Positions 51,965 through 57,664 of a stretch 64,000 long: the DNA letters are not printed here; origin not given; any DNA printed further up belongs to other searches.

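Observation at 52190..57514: Loading region with a FAAL-type core interrupted by a dead KR and a PRMT-fold methyltransferase before its A10 motif and carrier protein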

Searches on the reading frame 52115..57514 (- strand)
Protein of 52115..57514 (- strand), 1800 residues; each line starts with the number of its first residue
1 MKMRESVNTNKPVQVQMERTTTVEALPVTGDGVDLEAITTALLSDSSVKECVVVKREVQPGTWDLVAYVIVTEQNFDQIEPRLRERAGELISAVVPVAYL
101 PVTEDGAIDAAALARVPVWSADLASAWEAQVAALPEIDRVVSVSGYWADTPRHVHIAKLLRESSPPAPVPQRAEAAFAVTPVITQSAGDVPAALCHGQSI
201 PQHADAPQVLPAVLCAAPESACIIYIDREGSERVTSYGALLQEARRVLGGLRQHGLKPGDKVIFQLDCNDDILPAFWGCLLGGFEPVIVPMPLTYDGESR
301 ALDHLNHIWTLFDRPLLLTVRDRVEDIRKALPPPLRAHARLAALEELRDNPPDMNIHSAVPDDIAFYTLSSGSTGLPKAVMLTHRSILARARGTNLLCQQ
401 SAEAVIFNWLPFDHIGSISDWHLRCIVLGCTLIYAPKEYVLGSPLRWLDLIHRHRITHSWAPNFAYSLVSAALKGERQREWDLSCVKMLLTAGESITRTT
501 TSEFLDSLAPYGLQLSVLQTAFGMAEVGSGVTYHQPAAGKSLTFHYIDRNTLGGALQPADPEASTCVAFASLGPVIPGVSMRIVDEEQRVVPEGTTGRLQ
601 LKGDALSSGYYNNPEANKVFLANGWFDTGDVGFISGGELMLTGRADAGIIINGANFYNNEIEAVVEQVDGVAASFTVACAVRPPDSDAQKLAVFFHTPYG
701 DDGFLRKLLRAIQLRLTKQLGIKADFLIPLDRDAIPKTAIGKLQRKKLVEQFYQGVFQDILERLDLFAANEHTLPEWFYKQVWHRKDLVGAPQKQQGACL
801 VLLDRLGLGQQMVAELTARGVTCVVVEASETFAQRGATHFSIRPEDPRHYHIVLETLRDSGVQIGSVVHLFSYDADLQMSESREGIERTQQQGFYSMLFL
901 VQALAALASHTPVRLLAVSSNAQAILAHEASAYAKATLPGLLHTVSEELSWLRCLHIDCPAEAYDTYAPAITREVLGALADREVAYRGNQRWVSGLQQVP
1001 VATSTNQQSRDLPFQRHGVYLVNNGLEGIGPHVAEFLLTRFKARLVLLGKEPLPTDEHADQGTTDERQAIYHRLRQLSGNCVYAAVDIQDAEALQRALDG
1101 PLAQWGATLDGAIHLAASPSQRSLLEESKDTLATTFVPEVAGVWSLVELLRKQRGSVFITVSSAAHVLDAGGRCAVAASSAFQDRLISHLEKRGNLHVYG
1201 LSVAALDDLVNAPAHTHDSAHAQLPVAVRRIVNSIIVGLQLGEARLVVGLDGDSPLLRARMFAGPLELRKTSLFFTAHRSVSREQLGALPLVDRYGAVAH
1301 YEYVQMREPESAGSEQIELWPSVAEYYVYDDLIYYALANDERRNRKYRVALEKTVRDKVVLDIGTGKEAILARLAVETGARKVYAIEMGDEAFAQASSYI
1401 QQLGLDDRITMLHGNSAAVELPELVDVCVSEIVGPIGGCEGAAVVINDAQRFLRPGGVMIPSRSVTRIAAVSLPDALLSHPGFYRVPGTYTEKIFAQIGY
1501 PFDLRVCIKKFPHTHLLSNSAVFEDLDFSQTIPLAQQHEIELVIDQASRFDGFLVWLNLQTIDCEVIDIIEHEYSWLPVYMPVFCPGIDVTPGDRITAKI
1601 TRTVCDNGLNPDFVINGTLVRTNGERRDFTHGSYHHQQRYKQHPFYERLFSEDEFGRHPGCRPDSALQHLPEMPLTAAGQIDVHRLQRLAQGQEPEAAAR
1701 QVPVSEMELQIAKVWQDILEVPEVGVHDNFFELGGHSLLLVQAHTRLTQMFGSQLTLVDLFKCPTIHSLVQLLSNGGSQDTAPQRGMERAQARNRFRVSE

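Call 8: search_solved_structures(query=window:52115-57514:-, max_evalue=0.01, show_alignments=2)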
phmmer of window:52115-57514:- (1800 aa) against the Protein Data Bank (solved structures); distinct sequences matched with E-value up to 0.01: 293 (the best 60 are shown).
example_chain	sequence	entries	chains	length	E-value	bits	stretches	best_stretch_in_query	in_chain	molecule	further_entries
6ulw_A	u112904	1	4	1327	3.6e-188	631.1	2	136-1210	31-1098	Amino acid adenylation domain-containing protein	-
4r0m_B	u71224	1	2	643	5.2e-134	451.6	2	221-772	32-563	McyG protein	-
6ulx_A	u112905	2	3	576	5e-124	418.5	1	206-757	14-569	Amino acid adenylation domain-containing protein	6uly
3pbk_A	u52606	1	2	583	7.4e-48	166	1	199-758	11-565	Fatty Acyl-Adenylate Ligase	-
7r7f_A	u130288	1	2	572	1.4e-47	165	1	225-755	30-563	Polyketide synthase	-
7r7g_A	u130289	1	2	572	1.9e-47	164.6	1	225-755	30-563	Polyketide synthase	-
7r7e_A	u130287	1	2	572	5.1e-47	163.2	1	225-755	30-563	Polyketide synthase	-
6mfz_A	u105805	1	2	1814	2.8e-41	144.1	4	1667-1788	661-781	Linear gramicidin synthase subunit A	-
9be3_A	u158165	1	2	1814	7.8e-41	142.7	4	1667-1775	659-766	Linear gramicidin synthase subunit A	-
9meh_A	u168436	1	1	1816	7.8e-41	142.7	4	1667-1775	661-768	Linear gramicidin synthase subunit A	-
9be4_A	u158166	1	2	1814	3.2e-40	140.6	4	1667-1775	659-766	Linear gramicidin synthase subunit A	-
8hd4_A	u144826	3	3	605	2.4e-38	134.4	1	205-757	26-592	Long-chain-fatty-acid--AMP ligase FadD23 | Fatty-acid-CoA ligase FadD23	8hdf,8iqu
3kxw_A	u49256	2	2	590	3.5e-37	130.6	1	218-746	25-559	Saframycin Mx1 synthetase B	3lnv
7wua_A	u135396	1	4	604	6.4e-36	126.4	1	251-747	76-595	Acyl-CoA synthase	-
6mfy_A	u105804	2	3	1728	1.1e-31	112.3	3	1667-1788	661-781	Linear gramicidin synthase subunit A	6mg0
6mfx_A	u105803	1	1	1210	4.2e-22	80.6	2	1667-1788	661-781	Linear gramicidin synthase subunit A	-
6mfw_A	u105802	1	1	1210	6.3e-22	80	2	1667-1788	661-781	Linear gramicidin synthase subunit A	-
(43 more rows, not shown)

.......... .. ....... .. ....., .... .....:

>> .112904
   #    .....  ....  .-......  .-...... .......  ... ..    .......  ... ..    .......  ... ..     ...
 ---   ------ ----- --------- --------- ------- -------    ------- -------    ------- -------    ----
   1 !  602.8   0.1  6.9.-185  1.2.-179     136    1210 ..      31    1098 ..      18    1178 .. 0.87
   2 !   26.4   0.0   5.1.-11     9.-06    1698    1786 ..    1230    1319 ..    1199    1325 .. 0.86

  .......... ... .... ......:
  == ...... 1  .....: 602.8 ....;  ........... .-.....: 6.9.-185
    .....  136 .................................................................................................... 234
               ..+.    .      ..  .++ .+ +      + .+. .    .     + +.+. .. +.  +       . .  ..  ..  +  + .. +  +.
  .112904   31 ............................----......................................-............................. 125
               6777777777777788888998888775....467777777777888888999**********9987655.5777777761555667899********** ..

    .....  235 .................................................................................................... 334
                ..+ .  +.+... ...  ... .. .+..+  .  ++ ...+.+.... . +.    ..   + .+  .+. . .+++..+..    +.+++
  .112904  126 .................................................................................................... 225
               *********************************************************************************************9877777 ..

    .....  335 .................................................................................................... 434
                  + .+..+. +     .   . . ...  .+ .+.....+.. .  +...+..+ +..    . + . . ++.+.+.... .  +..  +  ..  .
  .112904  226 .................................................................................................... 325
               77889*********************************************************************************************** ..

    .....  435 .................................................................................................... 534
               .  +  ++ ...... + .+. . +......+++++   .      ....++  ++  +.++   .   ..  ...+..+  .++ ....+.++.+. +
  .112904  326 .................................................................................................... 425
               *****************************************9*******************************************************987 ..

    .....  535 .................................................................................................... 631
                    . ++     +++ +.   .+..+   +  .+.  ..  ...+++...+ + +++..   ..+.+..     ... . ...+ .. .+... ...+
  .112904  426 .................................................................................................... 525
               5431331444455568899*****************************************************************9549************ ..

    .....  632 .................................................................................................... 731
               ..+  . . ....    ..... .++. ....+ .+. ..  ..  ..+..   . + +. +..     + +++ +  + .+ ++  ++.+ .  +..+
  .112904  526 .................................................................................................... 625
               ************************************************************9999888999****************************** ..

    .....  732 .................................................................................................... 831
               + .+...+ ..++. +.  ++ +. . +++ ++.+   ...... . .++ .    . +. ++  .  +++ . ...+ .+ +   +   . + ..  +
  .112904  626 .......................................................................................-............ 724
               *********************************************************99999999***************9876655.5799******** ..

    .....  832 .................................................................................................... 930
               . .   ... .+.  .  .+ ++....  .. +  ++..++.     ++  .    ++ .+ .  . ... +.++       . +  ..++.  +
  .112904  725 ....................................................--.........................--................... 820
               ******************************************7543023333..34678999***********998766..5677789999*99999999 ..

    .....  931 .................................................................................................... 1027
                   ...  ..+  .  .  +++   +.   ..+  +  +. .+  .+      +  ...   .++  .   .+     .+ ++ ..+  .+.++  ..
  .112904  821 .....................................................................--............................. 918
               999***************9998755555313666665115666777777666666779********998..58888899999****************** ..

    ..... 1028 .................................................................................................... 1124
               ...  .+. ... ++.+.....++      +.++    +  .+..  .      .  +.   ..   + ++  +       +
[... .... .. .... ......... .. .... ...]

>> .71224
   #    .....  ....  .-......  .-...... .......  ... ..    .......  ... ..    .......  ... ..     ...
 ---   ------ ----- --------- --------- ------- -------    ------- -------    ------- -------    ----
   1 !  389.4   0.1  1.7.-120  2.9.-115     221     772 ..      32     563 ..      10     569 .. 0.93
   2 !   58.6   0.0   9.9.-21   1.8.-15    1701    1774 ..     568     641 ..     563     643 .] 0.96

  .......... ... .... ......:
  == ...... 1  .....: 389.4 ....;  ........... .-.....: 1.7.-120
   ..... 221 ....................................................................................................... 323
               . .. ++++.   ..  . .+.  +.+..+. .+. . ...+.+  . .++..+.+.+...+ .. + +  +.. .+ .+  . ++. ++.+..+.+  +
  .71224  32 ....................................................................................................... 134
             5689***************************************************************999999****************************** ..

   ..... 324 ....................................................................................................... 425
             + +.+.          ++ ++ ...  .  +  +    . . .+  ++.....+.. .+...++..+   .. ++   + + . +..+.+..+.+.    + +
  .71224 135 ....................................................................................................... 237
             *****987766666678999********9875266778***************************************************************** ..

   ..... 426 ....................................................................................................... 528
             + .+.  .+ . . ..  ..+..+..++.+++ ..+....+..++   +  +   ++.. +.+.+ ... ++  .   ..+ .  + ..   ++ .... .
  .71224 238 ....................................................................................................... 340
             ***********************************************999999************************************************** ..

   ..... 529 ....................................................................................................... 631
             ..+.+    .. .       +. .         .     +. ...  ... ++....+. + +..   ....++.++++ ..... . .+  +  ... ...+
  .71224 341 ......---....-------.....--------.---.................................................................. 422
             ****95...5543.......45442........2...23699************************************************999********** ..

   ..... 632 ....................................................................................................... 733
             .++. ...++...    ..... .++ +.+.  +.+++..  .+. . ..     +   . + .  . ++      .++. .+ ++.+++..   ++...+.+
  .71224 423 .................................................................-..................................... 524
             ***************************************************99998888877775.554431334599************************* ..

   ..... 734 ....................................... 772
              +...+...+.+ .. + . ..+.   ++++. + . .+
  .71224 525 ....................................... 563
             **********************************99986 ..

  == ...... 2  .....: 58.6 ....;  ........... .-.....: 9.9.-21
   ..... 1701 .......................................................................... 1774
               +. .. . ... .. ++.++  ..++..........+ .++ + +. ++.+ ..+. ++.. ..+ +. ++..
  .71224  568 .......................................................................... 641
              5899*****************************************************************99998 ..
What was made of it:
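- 57020..57163 (-): Residues 118-165: helix-hairpin segment (............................), the N-terminal piece of the split pseudo-Asub. The StsA (6ULW) alignment starts at query residue 136, chain residue 31 (call 8).
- On Keto-acid A-KR-T initiation module with split pseudo-Asub (StsA type): 6ULX E=5e-124 over residues 206-757 (call 8). The 6ULW alignment runs through to residue 1210 (call 8).
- On Fatty acyl-AMP ligase (FAAL) loading domain: The PDB FAAL 3PBK gives 7e-48, against 1e-124 to 1e-134 for StsA A and McyG (call 8).
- Closest known: StsA / CesA / Vlm1-type keto-acid A-KR-T modules with a split pseudo-Asub. Same: E=3.6e-188 to 6ULW (call 8).
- Closest known: McyG-type loading PKS of microcystin. 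Same: The ligase is about as close to McyG as to StsA (E=5e-134, call 8).
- Checked: The ligase also aligns end to end with the isolated StsA A domain 6ULX (residues 206-757) and with McyG (221-772) (call 8).
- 6ULW (StsA A-KR-T) E=3.6e-188, covering query residues 136-1210 and 1698-1786 (call 8). It aligns over its whole length with the stand-alone StsA A domain and with McyG (call 8).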
